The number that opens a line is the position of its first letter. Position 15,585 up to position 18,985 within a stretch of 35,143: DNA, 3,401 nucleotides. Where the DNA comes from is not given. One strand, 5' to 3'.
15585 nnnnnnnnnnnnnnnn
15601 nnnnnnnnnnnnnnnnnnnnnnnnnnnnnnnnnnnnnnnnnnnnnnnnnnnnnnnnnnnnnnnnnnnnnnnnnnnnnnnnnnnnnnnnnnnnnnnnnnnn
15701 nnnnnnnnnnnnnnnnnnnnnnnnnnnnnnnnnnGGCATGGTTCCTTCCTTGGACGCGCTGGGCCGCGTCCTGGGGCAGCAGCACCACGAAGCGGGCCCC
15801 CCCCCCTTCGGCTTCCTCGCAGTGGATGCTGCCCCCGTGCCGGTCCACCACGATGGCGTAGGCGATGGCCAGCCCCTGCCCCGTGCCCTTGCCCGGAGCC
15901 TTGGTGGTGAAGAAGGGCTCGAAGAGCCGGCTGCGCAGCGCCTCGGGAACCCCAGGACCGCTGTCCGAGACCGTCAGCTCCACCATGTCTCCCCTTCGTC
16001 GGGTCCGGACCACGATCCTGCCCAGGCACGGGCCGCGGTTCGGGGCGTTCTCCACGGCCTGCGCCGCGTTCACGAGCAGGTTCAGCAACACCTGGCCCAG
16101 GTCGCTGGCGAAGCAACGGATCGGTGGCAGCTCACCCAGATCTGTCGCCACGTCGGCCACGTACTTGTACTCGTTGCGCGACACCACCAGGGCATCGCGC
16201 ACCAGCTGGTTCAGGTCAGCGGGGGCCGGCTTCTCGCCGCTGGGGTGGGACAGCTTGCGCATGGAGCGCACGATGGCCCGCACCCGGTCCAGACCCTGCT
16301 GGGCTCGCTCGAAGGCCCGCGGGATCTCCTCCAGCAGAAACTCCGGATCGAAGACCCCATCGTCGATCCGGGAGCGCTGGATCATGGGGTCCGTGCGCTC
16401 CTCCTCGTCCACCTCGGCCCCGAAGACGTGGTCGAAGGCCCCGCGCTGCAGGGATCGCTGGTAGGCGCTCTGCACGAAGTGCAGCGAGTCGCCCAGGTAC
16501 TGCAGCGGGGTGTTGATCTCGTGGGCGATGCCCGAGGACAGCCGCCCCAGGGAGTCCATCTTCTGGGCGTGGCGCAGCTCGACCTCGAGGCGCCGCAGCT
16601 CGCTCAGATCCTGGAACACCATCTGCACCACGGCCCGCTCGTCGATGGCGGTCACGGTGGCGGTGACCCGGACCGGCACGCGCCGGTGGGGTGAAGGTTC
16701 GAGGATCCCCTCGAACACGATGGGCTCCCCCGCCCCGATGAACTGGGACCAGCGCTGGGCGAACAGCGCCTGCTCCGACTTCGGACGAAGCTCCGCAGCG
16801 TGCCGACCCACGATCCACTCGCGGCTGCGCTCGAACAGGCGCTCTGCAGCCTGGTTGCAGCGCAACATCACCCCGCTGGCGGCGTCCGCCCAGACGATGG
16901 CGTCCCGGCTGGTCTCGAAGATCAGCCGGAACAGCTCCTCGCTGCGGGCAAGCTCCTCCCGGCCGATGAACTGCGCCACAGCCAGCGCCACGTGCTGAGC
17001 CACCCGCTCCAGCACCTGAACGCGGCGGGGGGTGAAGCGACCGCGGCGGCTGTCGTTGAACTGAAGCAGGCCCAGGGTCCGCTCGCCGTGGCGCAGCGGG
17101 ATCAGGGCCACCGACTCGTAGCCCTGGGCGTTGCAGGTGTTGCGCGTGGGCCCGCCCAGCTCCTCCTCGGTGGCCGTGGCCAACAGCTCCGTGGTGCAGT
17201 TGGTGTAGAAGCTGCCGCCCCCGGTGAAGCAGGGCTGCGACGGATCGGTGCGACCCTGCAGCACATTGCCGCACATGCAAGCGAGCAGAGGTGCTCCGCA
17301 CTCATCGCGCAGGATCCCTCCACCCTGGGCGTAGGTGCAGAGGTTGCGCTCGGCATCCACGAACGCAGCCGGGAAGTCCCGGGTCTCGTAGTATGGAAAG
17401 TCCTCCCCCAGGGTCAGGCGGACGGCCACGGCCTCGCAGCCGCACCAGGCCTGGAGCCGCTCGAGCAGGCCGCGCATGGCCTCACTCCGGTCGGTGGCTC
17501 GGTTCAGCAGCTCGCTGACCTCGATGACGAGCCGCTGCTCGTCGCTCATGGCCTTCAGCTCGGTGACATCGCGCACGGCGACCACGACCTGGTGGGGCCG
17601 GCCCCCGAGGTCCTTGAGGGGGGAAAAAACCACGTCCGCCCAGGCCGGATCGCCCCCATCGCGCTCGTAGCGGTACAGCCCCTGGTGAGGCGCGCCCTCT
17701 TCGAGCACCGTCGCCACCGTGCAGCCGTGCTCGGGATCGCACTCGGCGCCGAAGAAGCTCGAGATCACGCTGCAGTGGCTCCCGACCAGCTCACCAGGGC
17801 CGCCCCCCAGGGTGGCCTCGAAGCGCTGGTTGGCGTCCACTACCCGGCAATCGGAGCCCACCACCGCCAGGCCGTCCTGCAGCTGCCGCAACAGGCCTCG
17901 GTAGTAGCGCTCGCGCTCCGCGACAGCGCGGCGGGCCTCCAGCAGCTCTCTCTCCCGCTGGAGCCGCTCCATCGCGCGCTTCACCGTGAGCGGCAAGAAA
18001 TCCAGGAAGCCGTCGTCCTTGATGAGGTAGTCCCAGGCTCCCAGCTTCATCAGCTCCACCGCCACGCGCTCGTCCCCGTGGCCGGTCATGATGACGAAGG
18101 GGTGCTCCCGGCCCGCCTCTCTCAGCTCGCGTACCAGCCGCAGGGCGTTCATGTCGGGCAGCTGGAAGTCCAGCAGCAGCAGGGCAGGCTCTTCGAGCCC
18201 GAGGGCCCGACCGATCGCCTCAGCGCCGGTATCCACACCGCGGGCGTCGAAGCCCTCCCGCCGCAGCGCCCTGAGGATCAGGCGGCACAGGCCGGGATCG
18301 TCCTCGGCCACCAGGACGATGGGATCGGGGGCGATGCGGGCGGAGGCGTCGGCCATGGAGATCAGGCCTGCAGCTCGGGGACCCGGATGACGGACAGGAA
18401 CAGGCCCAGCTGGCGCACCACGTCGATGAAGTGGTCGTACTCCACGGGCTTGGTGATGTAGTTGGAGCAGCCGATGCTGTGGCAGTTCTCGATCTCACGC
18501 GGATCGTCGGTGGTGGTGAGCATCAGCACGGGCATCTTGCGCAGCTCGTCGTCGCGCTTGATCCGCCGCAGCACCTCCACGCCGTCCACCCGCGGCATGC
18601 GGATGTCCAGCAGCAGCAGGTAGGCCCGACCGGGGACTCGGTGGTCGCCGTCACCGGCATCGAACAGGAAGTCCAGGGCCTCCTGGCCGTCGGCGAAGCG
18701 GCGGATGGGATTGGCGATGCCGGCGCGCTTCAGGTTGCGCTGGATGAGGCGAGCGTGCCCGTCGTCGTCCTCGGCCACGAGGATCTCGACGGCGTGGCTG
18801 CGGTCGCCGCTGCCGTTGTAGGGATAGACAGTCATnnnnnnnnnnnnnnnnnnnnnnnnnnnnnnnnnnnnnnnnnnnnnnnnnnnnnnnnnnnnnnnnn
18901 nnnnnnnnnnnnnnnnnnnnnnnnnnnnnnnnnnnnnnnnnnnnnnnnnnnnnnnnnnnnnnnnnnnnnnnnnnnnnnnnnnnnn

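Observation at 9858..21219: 11.4-kb array of eight abutting signalling genes: 5 soluble histidine kinases and 7 receiver domains, with an HD-GYP as the only enzymatic output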

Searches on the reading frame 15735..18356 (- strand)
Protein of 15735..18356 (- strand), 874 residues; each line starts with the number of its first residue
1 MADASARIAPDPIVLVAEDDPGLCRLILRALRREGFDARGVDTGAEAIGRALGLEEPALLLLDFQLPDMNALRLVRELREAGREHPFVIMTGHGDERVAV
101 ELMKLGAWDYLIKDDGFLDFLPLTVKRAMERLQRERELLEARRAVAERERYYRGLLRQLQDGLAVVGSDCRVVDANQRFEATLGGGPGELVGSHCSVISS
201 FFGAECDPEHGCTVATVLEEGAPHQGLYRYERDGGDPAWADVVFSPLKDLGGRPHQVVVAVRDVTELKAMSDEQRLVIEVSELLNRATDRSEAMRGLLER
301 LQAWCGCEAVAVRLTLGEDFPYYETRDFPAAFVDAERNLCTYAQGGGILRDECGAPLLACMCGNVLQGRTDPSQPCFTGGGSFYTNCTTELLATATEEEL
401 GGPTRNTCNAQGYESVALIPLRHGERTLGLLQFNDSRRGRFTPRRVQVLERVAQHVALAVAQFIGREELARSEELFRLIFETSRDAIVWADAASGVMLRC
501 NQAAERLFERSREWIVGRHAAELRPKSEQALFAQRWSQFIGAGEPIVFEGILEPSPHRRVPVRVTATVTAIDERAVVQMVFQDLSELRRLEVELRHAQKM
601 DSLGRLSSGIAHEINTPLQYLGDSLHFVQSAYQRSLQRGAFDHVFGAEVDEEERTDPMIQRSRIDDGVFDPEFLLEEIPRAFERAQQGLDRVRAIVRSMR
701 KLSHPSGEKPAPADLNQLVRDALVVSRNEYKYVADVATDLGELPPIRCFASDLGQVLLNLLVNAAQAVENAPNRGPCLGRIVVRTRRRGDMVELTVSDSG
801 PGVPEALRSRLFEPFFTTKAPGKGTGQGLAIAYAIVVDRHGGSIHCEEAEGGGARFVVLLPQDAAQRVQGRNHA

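Call 4: search_protein_families(library=pfam, proteins=[window:15735-18356:-], max_evalue=0.01)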
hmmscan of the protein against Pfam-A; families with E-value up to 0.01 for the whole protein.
window:15735-18356:- (874 aa): 11 families
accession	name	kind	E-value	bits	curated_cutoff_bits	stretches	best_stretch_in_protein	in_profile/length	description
PF08448.16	PAS_4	-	7.2e-27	94.2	23.1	2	156-268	1-109/110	PAS fold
PF02518.31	HATPase_c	-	1.7e-23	83.6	26.4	1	751-863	4-110/111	Histidine kinase-, DNA gyrase B-, and HSP90-like ATPase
PF13426.13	PAS_9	-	9.3e-22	77.7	27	2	161-266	2-103/103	PAS domain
PF00072.30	Response_reg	-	5.2e-18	65.7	30.2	1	14-114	1-100/111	Response regulator receiver domain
PF00989.32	PAS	-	1.5e-15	57.7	22.6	2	475-583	2-112/113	PAS fold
PF13188.13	PAS_8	-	2.7e-11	43.4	21.8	2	474-522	1-49/65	PAS domain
PF13185.12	GAF_2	-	2.7e-08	34.6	28.6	1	410-460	85-135/136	GAF domain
PF01590.32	GAF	-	3.2e-07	31.4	22.4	1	394-460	76-133/133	GAF domain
PF13492.12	GAF_3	-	1.3e-06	29.3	27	1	402-461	72-128/129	GAF domain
PF08447.18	PAS_3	-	0.0013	19.4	25.6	1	173-259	2-87/89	PAS fold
PF00512.31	HisKA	-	0.0025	18.3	26.9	0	603-618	2-17/66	His Kinase A (phospho-acceptor) domain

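Call 13: find_related_loci(query=window:15735-18356:-, collection=genome_contigs, flank=10000)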
Query window:15735-18356:- (874 aa) in genome_contigs; peptide patterns used: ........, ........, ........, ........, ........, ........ (x = any residue, [..] = any of these).
394 stretches matched a pattern; 362 encode a relative of the query (tblastn E <= 1e-3); the best 80 are kept; 80 distinct loci.
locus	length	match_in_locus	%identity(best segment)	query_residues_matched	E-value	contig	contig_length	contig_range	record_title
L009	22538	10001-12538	26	14-861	5e-83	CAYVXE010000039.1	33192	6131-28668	MAG TPA_asm: uncultured Calditrichaceae bacterium isolate binchicken_co253_176 genome assembly, contig: NODE_527_length_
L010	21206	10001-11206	40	466-861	3e-82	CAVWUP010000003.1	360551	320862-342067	MAG: uncultured delta proteobacterium isolate MFD01689.bin.1.110 genome assembly, contig: contig_18745, whole genome sho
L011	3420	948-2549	39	136-861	3e-82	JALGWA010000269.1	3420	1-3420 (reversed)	MAG: bacterium isolate Meg22_1012_Bin_348 Meg22_1012_Bin_348_scaffold_97793, whole genome shotgun sequence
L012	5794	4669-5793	45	467-842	7e-80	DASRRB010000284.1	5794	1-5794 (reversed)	MAG TPA_asm: Planctomycetota bacterium isolate SMAG_U4475 k141_3964140, whole genome shotgun sequence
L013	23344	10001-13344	45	467-861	2e-79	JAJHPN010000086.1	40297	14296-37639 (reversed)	MAG: Candidatus Contendobacter sp. isolate GW-Mt35 NODE_54_length_40297_cov_24.752751, whole genome shotgun sequence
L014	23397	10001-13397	38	467-873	6e-79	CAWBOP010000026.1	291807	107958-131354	MAG: Terriglobia bacterium isolate MFD01299.bin.2.51 genome assembly, contig: contig_82679, whole genome shotgun sequenc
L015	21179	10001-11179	40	467-861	2e-78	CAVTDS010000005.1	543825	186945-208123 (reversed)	MAG: Bryobacterales bacterium isolate MFD01188.bin.2.44 genome assembly, contig: contig_17841, whole genome shotgun sequ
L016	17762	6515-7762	39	444-861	1e-78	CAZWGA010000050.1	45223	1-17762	MAG TPA_asm: uncultured Solibacteraceae bacterium isolate SRP273308_co1_25 genome assembly, contig: NODE_784_length_4522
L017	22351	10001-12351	44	557-863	2e-77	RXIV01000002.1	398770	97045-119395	MAG: Candidatus Competibacteraceae bacterium isolate CPB_P15 c_000000000002, whole genome shotgun sequence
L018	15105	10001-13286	38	14-863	5e-77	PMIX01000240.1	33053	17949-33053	MAG: Myxococcales bacterium isolate fen_1127 73.20120600_E3D.16_contig_15803, whole genome shotgun sequence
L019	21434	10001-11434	34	423-861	3e-76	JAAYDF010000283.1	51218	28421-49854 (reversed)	MAG: Phycisphaerae bacterium isolate AS06rmzACSIP_537 519788_AS06, whole genome shotgun sequence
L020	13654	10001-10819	48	589-861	3e-76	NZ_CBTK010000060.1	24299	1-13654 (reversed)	Candidatus Contendobacter odensis Run_B_J11, whole genome shotgun sequence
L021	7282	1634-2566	43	558-866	2e-75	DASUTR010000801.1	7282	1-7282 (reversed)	MAG TPA_asm: Polyangiaceae bacterium isolate SMAG_U1768 k141_906467, whole genome shotgun sequence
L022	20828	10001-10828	48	586-861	3e-76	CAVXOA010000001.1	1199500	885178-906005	MAG: uncultured Planctomycetota bacterium isolate MFD01916.bin.3.84 genome assembly, contig: contig_158, whole genome sh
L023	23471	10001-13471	49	14-861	2e-75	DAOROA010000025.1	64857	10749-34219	MAG TPA_asm: Candidatus Competibacter sp. isolate AMR_MDS_5433 NODE_328_length_64857_cov_7.257862, whole genome shotgun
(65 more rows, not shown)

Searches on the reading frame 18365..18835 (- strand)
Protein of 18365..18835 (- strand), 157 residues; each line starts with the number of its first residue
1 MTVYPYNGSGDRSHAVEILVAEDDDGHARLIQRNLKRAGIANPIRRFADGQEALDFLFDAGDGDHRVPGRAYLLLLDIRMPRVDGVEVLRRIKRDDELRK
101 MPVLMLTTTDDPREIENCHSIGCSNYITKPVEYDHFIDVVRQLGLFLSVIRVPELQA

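Call 4: search_protein_families(library=pfam, proteins=[window:18365-18835:-], max_evalue=0.01)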
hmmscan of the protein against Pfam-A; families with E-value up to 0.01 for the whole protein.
window:18365-18835:- (157 aa): 1 family
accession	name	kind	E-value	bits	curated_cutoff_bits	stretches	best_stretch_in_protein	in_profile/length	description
PF00072.30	Response_reg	-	4.8e-19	69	30.2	1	18-140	1-110/111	Response regulator receiver domain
